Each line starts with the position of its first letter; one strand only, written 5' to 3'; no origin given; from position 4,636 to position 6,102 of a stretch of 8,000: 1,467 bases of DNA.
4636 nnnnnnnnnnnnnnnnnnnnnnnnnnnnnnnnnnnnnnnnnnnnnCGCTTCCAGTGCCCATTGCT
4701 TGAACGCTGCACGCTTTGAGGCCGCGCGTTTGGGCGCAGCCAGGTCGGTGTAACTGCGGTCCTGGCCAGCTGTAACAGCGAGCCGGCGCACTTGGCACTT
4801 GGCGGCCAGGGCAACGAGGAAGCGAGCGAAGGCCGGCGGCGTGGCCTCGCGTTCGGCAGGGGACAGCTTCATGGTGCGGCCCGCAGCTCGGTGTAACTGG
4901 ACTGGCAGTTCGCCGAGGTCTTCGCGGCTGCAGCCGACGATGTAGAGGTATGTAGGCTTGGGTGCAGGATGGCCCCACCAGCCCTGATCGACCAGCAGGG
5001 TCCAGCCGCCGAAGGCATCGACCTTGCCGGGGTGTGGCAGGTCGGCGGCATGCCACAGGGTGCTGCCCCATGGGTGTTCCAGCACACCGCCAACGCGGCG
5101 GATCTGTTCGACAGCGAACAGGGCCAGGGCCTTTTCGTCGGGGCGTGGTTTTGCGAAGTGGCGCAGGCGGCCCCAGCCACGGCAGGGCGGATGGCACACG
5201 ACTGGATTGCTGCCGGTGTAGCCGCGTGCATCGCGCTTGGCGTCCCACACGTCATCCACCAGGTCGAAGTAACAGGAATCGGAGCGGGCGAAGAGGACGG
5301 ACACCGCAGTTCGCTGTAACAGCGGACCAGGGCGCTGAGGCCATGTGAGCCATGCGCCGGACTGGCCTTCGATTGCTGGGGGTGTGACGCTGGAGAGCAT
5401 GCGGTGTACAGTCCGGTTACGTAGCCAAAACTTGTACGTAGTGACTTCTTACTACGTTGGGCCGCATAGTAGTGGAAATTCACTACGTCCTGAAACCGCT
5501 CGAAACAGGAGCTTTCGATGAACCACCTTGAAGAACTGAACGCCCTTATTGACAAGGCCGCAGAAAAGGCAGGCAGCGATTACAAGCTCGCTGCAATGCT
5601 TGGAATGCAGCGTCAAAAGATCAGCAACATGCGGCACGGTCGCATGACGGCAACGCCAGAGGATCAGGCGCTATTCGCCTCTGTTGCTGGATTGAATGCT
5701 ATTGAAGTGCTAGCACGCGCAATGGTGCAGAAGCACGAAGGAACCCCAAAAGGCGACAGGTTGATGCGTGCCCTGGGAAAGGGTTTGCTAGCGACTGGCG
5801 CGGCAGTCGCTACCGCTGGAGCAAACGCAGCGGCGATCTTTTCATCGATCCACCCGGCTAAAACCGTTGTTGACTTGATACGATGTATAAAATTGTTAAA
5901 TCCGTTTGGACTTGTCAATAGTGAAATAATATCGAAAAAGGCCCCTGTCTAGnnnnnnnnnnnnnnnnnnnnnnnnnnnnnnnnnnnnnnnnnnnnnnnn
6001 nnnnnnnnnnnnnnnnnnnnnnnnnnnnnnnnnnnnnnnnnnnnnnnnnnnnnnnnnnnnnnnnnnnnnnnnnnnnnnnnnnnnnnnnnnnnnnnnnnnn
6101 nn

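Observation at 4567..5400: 277-aa lead gene of the replication operon: the motif order resembles a C5-cytosine methyltransferase fold without the SAM-binding loop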

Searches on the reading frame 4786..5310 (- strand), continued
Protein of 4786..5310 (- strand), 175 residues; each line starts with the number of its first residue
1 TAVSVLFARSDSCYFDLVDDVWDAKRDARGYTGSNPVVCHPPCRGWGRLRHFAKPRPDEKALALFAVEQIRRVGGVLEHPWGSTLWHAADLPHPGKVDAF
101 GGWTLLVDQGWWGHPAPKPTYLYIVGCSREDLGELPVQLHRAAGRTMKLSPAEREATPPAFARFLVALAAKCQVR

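Call 84: get_annotated_region(hit=H11, flank=4000)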
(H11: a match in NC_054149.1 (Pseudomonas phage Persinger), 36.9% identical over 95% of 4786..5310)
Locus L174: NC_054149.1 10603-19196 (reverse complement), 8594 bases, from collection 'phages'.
description: Pseudomonas phage Persinger, complete genome.
organism: Pseudomonas phage Persinger (NCBI taxid 2749430)
taxonomy: Viruses; Duplodnaviria; Heunggongvirae; Uroviricota; Caudoviricetes; Harrisonburgvirus; Harrisonburgvirus persinger
host: Pseudomonas aeruginosa UVA4; source: compost; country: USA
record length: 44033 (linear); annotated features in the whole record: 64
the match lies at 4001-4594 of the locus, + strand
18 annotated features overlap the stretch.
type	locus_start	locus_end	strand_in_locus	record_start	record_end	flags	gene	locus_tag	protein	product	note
CDS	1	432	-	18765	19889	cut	-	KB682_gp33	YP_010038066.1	exonuclease VIII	gp34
CDS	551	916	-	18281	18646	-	-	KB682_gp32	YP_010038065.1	hypothetical protein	gp35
CDS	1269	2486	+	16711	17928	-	-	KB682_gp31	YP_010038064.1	DNA helicase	gp36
CDS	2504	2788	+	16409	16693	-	-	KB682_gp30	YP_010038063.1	hypothetical protein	gp37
CDS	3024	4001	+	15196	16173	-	-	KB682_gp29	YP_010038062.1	ParB-like partition protein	gp39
CDS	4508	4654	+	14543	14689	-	-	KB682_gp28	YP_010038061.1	hypothetical protein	gp40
CDS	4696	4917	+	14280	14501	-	-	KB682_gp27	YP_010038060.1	hypothetical protein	gp41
CDS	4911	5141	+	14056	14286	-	-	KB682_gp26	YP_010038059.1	hypothetical protein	gp42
CDS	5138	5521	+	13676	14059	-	-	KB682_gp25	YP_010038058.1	endonuclease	gp43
CDS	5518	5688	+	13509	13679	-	-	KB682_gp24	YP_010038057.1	hypothetical protein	gp44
CDS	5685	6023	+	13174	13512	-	-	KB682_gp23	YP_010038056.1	hypothetical protein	gp45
CDS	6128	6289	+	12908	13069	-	-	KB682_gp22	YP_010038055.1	hypothetical protein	gp46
CDS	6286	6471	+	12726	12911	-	-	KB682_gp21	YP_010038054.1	hypothetical protein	gp47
CDS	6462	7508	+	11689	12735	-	-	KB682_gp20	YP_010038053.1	hypothetical protein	gp48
CDS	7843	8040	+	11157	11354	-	-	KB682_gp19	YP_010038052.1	hypothetical protein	gp49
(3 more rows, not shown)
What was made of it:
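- A ParB-like gene is adjacent in phage Persinger (call 84).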

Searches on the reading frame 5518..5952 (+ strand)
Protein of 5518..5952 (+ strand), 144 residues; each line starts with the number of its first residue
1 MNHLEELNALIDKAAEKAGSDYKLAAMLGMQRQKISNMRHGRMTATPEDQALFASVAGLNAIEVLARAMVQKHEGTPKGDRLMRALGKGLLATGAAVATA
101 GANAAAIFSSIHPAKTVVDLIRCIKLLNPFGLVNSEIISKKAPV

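Call 3: search_protein_families(library=pfam, proteins=[window:5518-5952:+], max_evalue=1)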
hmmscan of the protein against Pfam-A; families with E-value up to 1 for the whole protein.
window:5518-5952:+ (144 aa): 2 families
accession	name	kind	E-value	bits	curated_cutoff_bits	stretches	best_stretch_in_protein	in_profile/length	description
PF15943.11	YdaS_toxin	-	0.0014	18.9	30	1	11-47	1-37/65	Bacterial toxin YdaS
PF24492.1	HEAT_ECM29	-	0.062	13.9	27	1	71-125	102-156/160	Proteasome adapter and scaffold protein ECM29, HEAT-repeat domain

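Call 4: search_protein_families(library=phrogs, proteins=[window:5518-5952:+], max_evalue=1)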
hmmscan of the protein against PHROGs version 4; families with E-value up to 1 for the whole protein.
window:5518-5952:+ (144 aa): 8 families
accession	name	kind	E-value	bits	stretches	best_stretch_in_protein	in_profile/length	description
phrog_638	-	transcription regulation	2.6e-13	51.1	1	7-110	4-103/145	transcriptional regulator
phrog_4441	-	DNA, RNA and nucleotide metabolism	1e-09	39.6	1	13-73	13-73/98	HTH DNA binding protein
phrog_34897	-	unknown function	0.003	17.9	1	13-75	12-74/279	-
phrog_19052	-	unknown function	0.026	15.7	1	47-71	12-36/52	-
phrog_18944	-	unknown function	0.047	13.8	1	39-112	145-215/302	-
phrog_3642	-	DNA, RNA and nucleotide metabolism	0.1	13.5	1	15-48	18-51/79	HTH DNA binding protein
phrog_1124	-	transcription regulation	0.15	12.6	1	14-50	16-52/177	transcriptional regulator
phrog_3949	-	transcription regulation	0.21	12.6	1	7-78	13-86/161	transcriptional repressor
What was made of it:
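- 5518..5952 (+): Divergently transcribed HTH regulator. phrog_638 E 2.6e-13 (call 4)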

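Call 7: search_protein_families(library=ncbifam, proteins=[window:5518-5952:+], max_evalue=1)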
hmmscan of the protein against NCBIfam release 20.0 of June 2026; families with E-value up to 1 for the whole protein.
window:5518-5952:+ (144 aa): 0 families
